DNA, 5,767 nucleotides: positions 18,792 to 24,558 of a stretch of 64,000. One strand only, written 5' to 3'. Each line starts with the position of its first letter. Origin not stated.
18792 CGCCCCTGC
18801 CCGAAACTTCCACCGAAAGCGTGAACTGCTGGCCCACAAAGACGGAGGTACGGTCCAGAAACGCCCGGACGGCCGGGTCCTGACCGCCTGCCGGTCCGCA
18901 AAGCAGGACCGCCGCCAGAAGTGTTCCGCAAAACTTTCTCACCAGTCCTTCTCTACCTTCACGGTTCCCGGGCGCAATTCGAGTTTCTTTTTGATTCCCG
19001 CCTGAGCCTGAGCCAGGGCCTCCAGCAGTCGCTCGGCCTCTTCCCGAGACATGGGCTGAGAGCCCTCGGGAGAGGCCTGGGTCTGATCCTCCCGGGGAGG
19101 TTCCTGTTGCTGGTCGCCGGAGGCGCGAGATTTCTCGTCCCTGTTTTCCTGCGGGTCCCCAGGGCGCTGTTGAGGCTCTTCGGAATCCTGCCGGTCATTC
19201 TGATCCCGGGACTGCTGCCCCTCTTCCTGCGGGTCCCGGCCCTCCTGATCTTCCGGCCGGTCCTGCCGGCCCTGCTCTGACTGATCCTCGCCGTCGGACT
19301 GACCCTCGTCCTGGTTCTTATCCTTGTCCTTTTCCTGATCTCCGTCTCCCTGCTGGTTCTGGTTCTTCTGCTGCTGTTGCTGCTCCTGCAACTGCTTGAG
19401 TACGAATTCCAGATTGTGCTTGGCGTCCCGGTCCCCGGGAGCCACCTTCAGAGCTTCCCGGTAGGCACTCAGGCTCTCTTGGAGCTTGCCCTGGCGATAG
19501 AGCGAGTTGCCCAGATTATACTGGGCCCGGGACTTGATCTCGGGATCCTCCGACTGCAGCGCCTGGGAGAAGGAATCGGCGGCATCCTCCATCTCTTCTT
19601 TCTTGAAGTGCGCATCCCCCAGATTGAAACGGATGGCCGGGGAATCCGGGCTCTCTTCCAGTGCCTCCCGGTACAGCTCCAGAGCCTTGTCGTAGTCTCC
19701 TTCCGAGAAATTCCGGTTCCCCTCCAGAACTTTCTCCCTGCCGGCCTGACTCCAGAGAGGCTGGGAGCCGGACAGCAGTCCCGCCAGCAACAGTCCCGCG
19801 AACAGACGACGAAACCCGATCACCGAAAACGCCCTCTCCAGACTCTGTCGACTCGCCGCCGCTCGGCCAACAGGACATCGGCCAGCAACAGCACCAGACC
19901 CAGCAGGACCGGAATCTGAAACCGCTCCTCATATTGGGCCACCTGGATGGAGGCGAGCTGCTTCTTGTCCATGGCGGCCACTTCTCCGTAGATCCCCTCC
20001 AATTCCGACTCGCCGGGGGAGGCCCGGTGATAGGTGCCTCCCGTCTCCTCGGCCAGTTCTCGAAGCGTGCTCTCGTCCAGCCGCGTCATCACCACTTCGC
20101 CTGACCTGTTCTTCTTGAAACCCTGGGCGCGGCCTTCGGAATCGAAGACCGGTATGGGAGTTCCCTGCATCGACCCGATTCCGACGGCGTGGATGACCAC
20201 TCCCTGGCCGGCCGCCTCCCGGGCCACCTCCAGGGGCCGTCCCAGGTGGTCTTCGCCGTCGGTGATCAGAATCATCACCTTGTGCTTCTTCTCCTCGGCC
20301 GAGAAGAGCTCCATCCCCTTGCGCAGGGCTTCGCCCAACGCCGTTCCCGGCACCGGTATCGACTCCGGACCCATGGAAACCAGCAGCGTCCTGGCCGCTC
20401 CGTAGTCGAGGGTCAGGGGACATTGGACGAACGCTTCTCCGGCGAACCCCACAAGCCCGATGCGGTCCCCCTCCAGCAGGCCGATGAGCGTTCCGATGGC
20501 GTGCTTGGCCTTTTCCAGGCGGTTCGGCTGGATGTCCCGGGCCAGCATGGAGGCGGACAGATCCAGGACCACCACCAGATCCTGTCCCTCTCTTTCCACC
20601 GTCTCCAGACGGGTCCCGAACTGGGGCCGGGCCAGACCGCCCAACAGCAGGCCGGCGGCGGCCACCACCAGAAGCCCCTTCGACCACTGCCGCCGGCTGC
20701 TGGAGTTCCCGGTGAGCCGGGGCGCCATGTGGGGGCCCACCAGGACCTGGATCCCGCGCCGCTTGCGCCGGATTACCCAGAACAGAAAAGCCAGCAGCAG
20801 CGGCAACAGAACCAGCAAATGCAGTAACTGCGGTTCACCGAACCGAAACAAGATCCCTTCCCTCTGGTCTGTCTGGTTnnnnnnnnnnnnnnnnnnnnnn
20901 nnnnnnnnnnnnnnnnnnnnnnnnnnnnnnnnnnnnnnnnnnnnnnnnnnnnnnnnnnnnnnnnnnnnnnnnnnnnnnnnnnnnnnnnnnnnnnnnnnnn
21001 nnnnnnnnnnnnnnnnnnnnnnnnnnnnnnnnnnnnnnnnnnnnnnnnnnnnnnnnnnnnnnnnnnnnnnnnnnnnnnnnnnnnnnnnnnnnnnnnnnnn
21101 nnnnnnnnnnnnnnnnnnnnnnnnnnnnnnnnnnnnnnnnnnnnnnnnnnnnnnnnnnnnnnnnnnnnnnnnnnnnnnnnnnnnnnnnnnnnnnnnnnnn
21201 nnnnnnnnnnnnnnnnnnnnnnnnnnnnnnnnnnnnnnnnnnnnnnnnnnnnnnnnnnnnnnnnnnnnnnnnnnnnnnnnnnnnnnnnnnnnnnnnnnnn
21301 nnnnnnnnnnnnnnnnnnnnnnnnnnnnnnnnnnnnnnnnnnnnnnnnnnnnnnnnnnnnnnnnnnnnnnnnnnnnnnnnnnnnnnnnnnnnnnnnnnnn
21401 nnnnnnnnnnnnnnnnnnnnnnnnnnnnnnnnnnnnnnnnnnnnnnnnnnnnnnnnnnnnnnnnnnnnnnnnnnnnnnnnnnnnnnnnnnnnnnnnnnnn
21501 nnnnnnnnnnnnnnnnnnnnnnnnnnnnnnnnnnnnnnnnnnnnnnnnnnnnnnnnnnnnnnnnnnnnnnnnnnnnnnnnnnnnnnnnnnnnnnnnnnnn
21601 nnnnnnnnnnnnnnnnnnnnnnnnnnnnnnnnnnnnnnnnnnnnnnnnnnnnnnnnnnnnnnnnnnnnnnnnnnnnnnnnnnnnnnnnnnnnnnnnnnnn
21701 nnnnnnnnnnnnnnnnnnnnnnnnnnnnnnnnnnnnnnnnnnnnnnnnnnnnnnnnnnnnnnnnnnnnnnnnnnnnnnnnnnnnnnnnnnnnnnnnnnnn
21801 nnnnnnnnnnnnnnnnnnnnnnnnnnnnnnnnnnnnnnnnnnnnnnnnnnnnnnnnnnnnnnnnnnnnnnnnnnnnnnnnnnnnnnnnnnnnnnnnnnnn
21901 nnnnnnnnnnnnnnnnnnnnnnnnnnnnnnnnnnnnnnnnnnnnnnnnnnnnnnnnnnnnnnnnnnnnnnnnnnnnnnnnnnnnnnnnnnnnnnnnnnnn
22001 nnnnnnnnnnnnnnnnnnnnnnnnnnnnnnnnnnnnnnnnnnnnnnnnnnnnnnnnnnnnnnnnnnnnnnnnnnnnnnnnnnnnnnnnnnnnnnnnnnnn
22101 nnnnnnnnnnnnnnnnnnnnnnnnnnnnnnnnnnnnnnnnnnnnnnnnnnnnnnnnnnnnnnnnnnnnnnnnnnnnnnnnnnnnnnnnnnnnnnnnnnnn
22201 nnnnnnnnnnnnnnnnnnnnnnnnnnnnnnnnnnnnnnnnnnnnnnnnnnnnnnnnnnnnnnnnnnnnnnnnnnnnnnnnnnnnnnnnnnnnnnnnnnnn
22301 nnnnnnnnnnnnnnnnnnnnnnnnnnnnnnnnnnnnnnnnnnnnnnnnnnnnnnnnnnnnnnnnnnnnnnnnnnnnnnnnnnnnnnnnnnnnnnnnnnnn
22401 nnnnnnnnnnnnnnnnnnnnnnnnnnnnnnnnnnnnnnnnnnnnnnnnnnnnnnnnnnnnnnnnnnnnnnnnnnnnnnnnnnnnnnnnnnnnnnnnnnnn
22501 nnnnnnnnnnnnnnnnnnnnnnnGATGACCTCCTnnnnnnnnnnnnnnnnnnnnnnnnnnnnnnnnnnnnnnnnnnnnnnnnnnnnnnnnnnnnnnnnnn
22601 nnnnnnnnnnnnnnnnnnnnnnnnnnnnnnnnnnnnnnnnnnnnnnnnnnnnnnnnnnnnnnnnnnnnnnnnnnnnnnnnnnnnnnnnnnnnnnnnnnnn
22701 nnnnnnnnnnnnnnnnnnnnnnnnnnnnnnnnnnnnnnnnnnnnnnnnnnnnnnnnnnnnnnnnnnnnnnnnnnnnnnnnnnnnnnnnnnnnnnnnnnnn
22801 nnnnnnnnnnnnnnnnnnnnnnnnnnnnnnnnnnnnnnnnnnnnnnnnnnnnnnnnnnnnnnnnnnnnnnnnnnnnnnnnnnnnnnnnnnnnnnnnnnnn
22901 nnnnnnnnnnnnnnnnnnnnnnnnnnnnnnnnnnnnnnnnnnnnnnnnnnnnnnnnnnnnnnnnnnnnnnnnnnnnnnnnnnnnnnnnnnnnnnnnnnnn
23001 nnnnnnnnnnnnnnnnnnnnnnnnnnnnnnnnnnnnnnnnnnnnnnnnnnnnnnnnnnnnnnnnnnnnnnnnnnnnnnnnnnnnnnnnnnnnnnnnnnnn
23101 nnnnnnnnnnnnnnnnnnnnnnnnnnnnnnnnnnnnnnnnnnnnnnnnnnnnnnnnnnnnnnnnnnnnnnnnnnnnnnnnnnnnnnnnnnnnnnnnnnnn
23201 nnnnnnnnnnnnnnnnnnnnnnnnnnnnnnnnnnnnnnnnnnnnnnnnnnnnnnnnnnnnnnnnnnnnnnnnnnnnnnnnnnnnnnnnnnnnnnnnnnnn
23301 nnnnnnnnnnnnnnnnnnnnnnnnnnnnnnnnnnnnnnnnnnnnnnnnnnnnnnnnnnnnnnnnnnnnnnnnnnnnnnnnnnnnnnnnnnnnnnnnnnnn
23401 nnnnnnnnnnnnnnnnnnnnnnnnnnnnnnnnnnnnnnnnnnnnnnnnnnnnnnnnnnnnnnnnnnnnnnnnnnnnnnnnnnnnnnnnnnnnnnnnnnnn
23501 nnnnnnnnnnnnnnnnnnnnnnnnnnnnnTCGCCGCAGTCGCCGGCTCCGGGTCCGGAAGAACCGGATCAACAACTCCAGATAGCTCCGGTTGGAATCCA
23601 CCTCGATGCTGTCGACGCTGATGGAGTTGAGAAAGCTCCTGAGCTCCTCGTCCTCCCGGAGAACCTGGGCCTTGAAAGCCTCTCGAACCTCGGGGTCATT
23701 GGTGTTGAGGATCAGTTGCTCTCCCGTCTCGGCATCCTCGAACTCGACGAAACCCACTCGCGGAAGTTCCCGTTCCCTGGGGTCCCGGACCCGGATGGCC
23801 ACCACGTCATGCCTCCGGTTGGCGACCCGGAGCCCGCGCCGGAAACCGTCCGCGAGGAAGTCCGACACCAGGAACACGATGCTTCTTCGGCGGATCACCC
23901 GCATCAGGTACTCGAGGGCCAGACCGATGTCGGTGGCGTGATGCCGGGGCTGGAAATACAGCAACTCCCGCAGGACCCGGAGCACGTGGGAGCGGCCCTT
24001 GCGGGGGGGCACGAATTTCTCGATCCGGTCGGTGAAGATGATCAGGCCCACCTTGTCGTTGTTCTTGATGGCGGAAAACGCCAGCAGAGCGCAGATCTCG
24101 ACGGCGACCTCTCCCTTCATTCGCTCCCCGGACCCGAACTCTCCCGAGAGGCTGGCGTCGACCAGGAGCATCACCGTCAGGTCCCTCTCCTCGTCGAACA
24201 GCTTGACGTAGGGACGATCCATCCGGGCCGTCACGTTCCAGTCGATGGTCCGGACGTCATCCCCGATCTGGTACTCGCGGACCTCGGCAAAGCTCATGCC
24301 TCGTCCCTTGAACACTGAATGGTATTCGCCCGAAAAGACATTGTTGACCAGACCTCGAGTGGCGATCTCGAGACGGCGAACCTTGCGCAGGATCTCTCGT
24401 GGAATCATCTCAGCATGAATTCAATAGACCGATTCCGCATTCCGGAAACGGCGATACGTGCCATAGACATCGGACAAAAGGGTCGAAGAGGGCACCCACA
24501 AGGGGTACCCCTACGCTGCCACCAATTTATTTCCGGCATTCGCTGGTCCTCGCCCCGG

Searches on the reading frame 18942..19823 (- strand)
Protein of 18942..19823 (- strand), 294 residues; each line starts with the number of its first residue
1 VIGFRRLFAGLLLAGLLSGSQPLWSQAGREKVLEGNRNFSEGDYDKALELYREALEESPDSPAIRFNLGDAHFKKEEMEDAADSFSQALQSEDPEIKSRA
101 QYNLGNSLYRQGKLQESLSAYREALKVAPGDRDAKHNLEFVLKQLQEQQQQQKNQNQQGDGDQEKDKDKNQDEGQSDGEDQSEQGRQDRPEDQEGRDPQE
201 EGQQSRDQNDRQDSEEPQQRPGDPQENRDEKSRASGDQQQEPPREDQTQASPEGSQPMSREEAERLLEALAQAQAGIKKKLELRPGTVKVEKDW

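Call 89: search_protein_families(library=pfam, proteins=[window:18942-19823:-], max_evalue=0.00001)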
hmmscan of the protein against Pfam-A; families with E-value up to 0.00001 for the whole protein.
window:18942-19823:- (294 aa): 12 families
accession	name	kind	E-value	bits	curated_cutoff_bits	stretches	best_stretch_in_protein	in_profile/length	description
PF00515.34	TPR_1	-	6.4e-21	73.7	27.8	1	99-130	2-33/34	Tetratricopeptide repeat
PF07719.23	TPR_2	-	1e-19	69.4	27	1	99-131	2-34/34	Tetratricopeptide repeat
PF13414.12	TPR_11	-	1.5e-17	63.4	26.8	1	35-75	1-41/42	TPR repeat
PF13432.12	TPR_16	-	1.8e-17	63.8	32.7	1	35-90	4-59/65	Tetratricopeptide repeat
PF13181.12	TPR_8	-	8.9e-13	47.7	25.7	0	99-130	2-33/34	Tetratricopeptide repeat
PF14559.12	TPR_19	-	2e-12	47.7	25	1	39-92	2-55/68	Tetratricopeptide repeat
PF13428.12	TPR_14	-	2.7e-12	46.5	23.5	1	39-70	12-43/44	Tetratricopeptide repeat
PF13424.12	TPR_12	-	6e-11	42.8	30.1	0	41-90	16-73/77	Tetratricopeptide repeat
PF24575.1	TPR_Slam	-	7.6e-10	39.6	35.2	1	40-85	59-104/104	Surface lipoprotein assembly modifier, N-terminal TPR repeats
PF13174.12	TPR_6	-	3.3e-08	34.1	26.3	0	100-129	2-31/33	Tetratricopeptide repeat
PF13176.12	TPR_7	-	2.2e-07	30.9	27.9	0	41-60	12-33/36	Tetratricopeptide repeat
PF13429.12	TPR_15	-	1.5e-06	28.3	26.2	0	92-149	138-197/280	Tetratricopeptide repeat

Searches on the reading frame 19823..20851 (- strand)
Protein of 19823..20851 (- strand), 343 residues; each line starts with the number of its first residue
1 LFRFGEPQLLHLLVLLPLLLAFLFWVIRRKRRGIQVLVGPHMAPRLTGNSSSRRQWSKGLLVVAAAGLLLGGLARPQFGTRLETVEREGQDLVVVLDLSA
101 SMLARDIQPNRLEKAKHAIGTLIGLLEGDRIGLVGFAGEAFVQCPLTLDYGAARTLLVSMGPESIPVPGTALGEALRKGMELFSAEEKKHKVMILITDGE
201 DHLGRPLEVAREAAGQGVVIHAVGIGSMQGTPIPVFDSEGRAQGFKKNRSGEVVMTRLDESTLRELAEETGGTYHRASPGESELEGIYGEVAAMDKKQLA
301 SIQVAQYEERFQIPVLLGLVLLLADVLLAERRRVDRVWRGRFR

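Call 89: search_protein_families(library=pfam, proteins=[window:19823-20851:-], max_evalue=0.00001)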
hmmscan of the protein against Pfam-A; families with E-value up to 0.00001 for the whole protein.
window:19823-20851:- (343 aa): 2 families
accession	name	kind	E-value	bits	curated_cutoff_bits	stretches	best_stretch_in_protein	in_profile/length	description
PF13519.12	VWA_2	-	2.1e-18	67.4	27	1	92-200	1-107/107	von Willebrand factor type A domain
PF00092.34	VWA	-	2e-17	64.4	23.8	1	91-230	1-144/174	von Willebrand factor type A domain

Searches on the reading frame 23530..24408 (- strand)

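Call 89: search_protein_families(library=pfam, proteins=[window:23530-24408:-], max_evalue=0.00001)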
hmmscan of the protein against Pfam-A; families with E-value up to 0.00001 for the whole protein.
window:23530-24408:- (293 aa): 2 families
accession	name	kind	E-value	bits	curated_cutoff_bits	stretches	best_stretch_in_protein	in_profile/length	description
PF01882.25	DUF58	-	1.6e-86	289.5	23.4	1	42-253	1-214/216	Protein of unknown function DUF58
PF13519.12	VWA_2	-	7.6e-14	52.7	27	1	79-184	1-106/107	von Willebrand factor type A domain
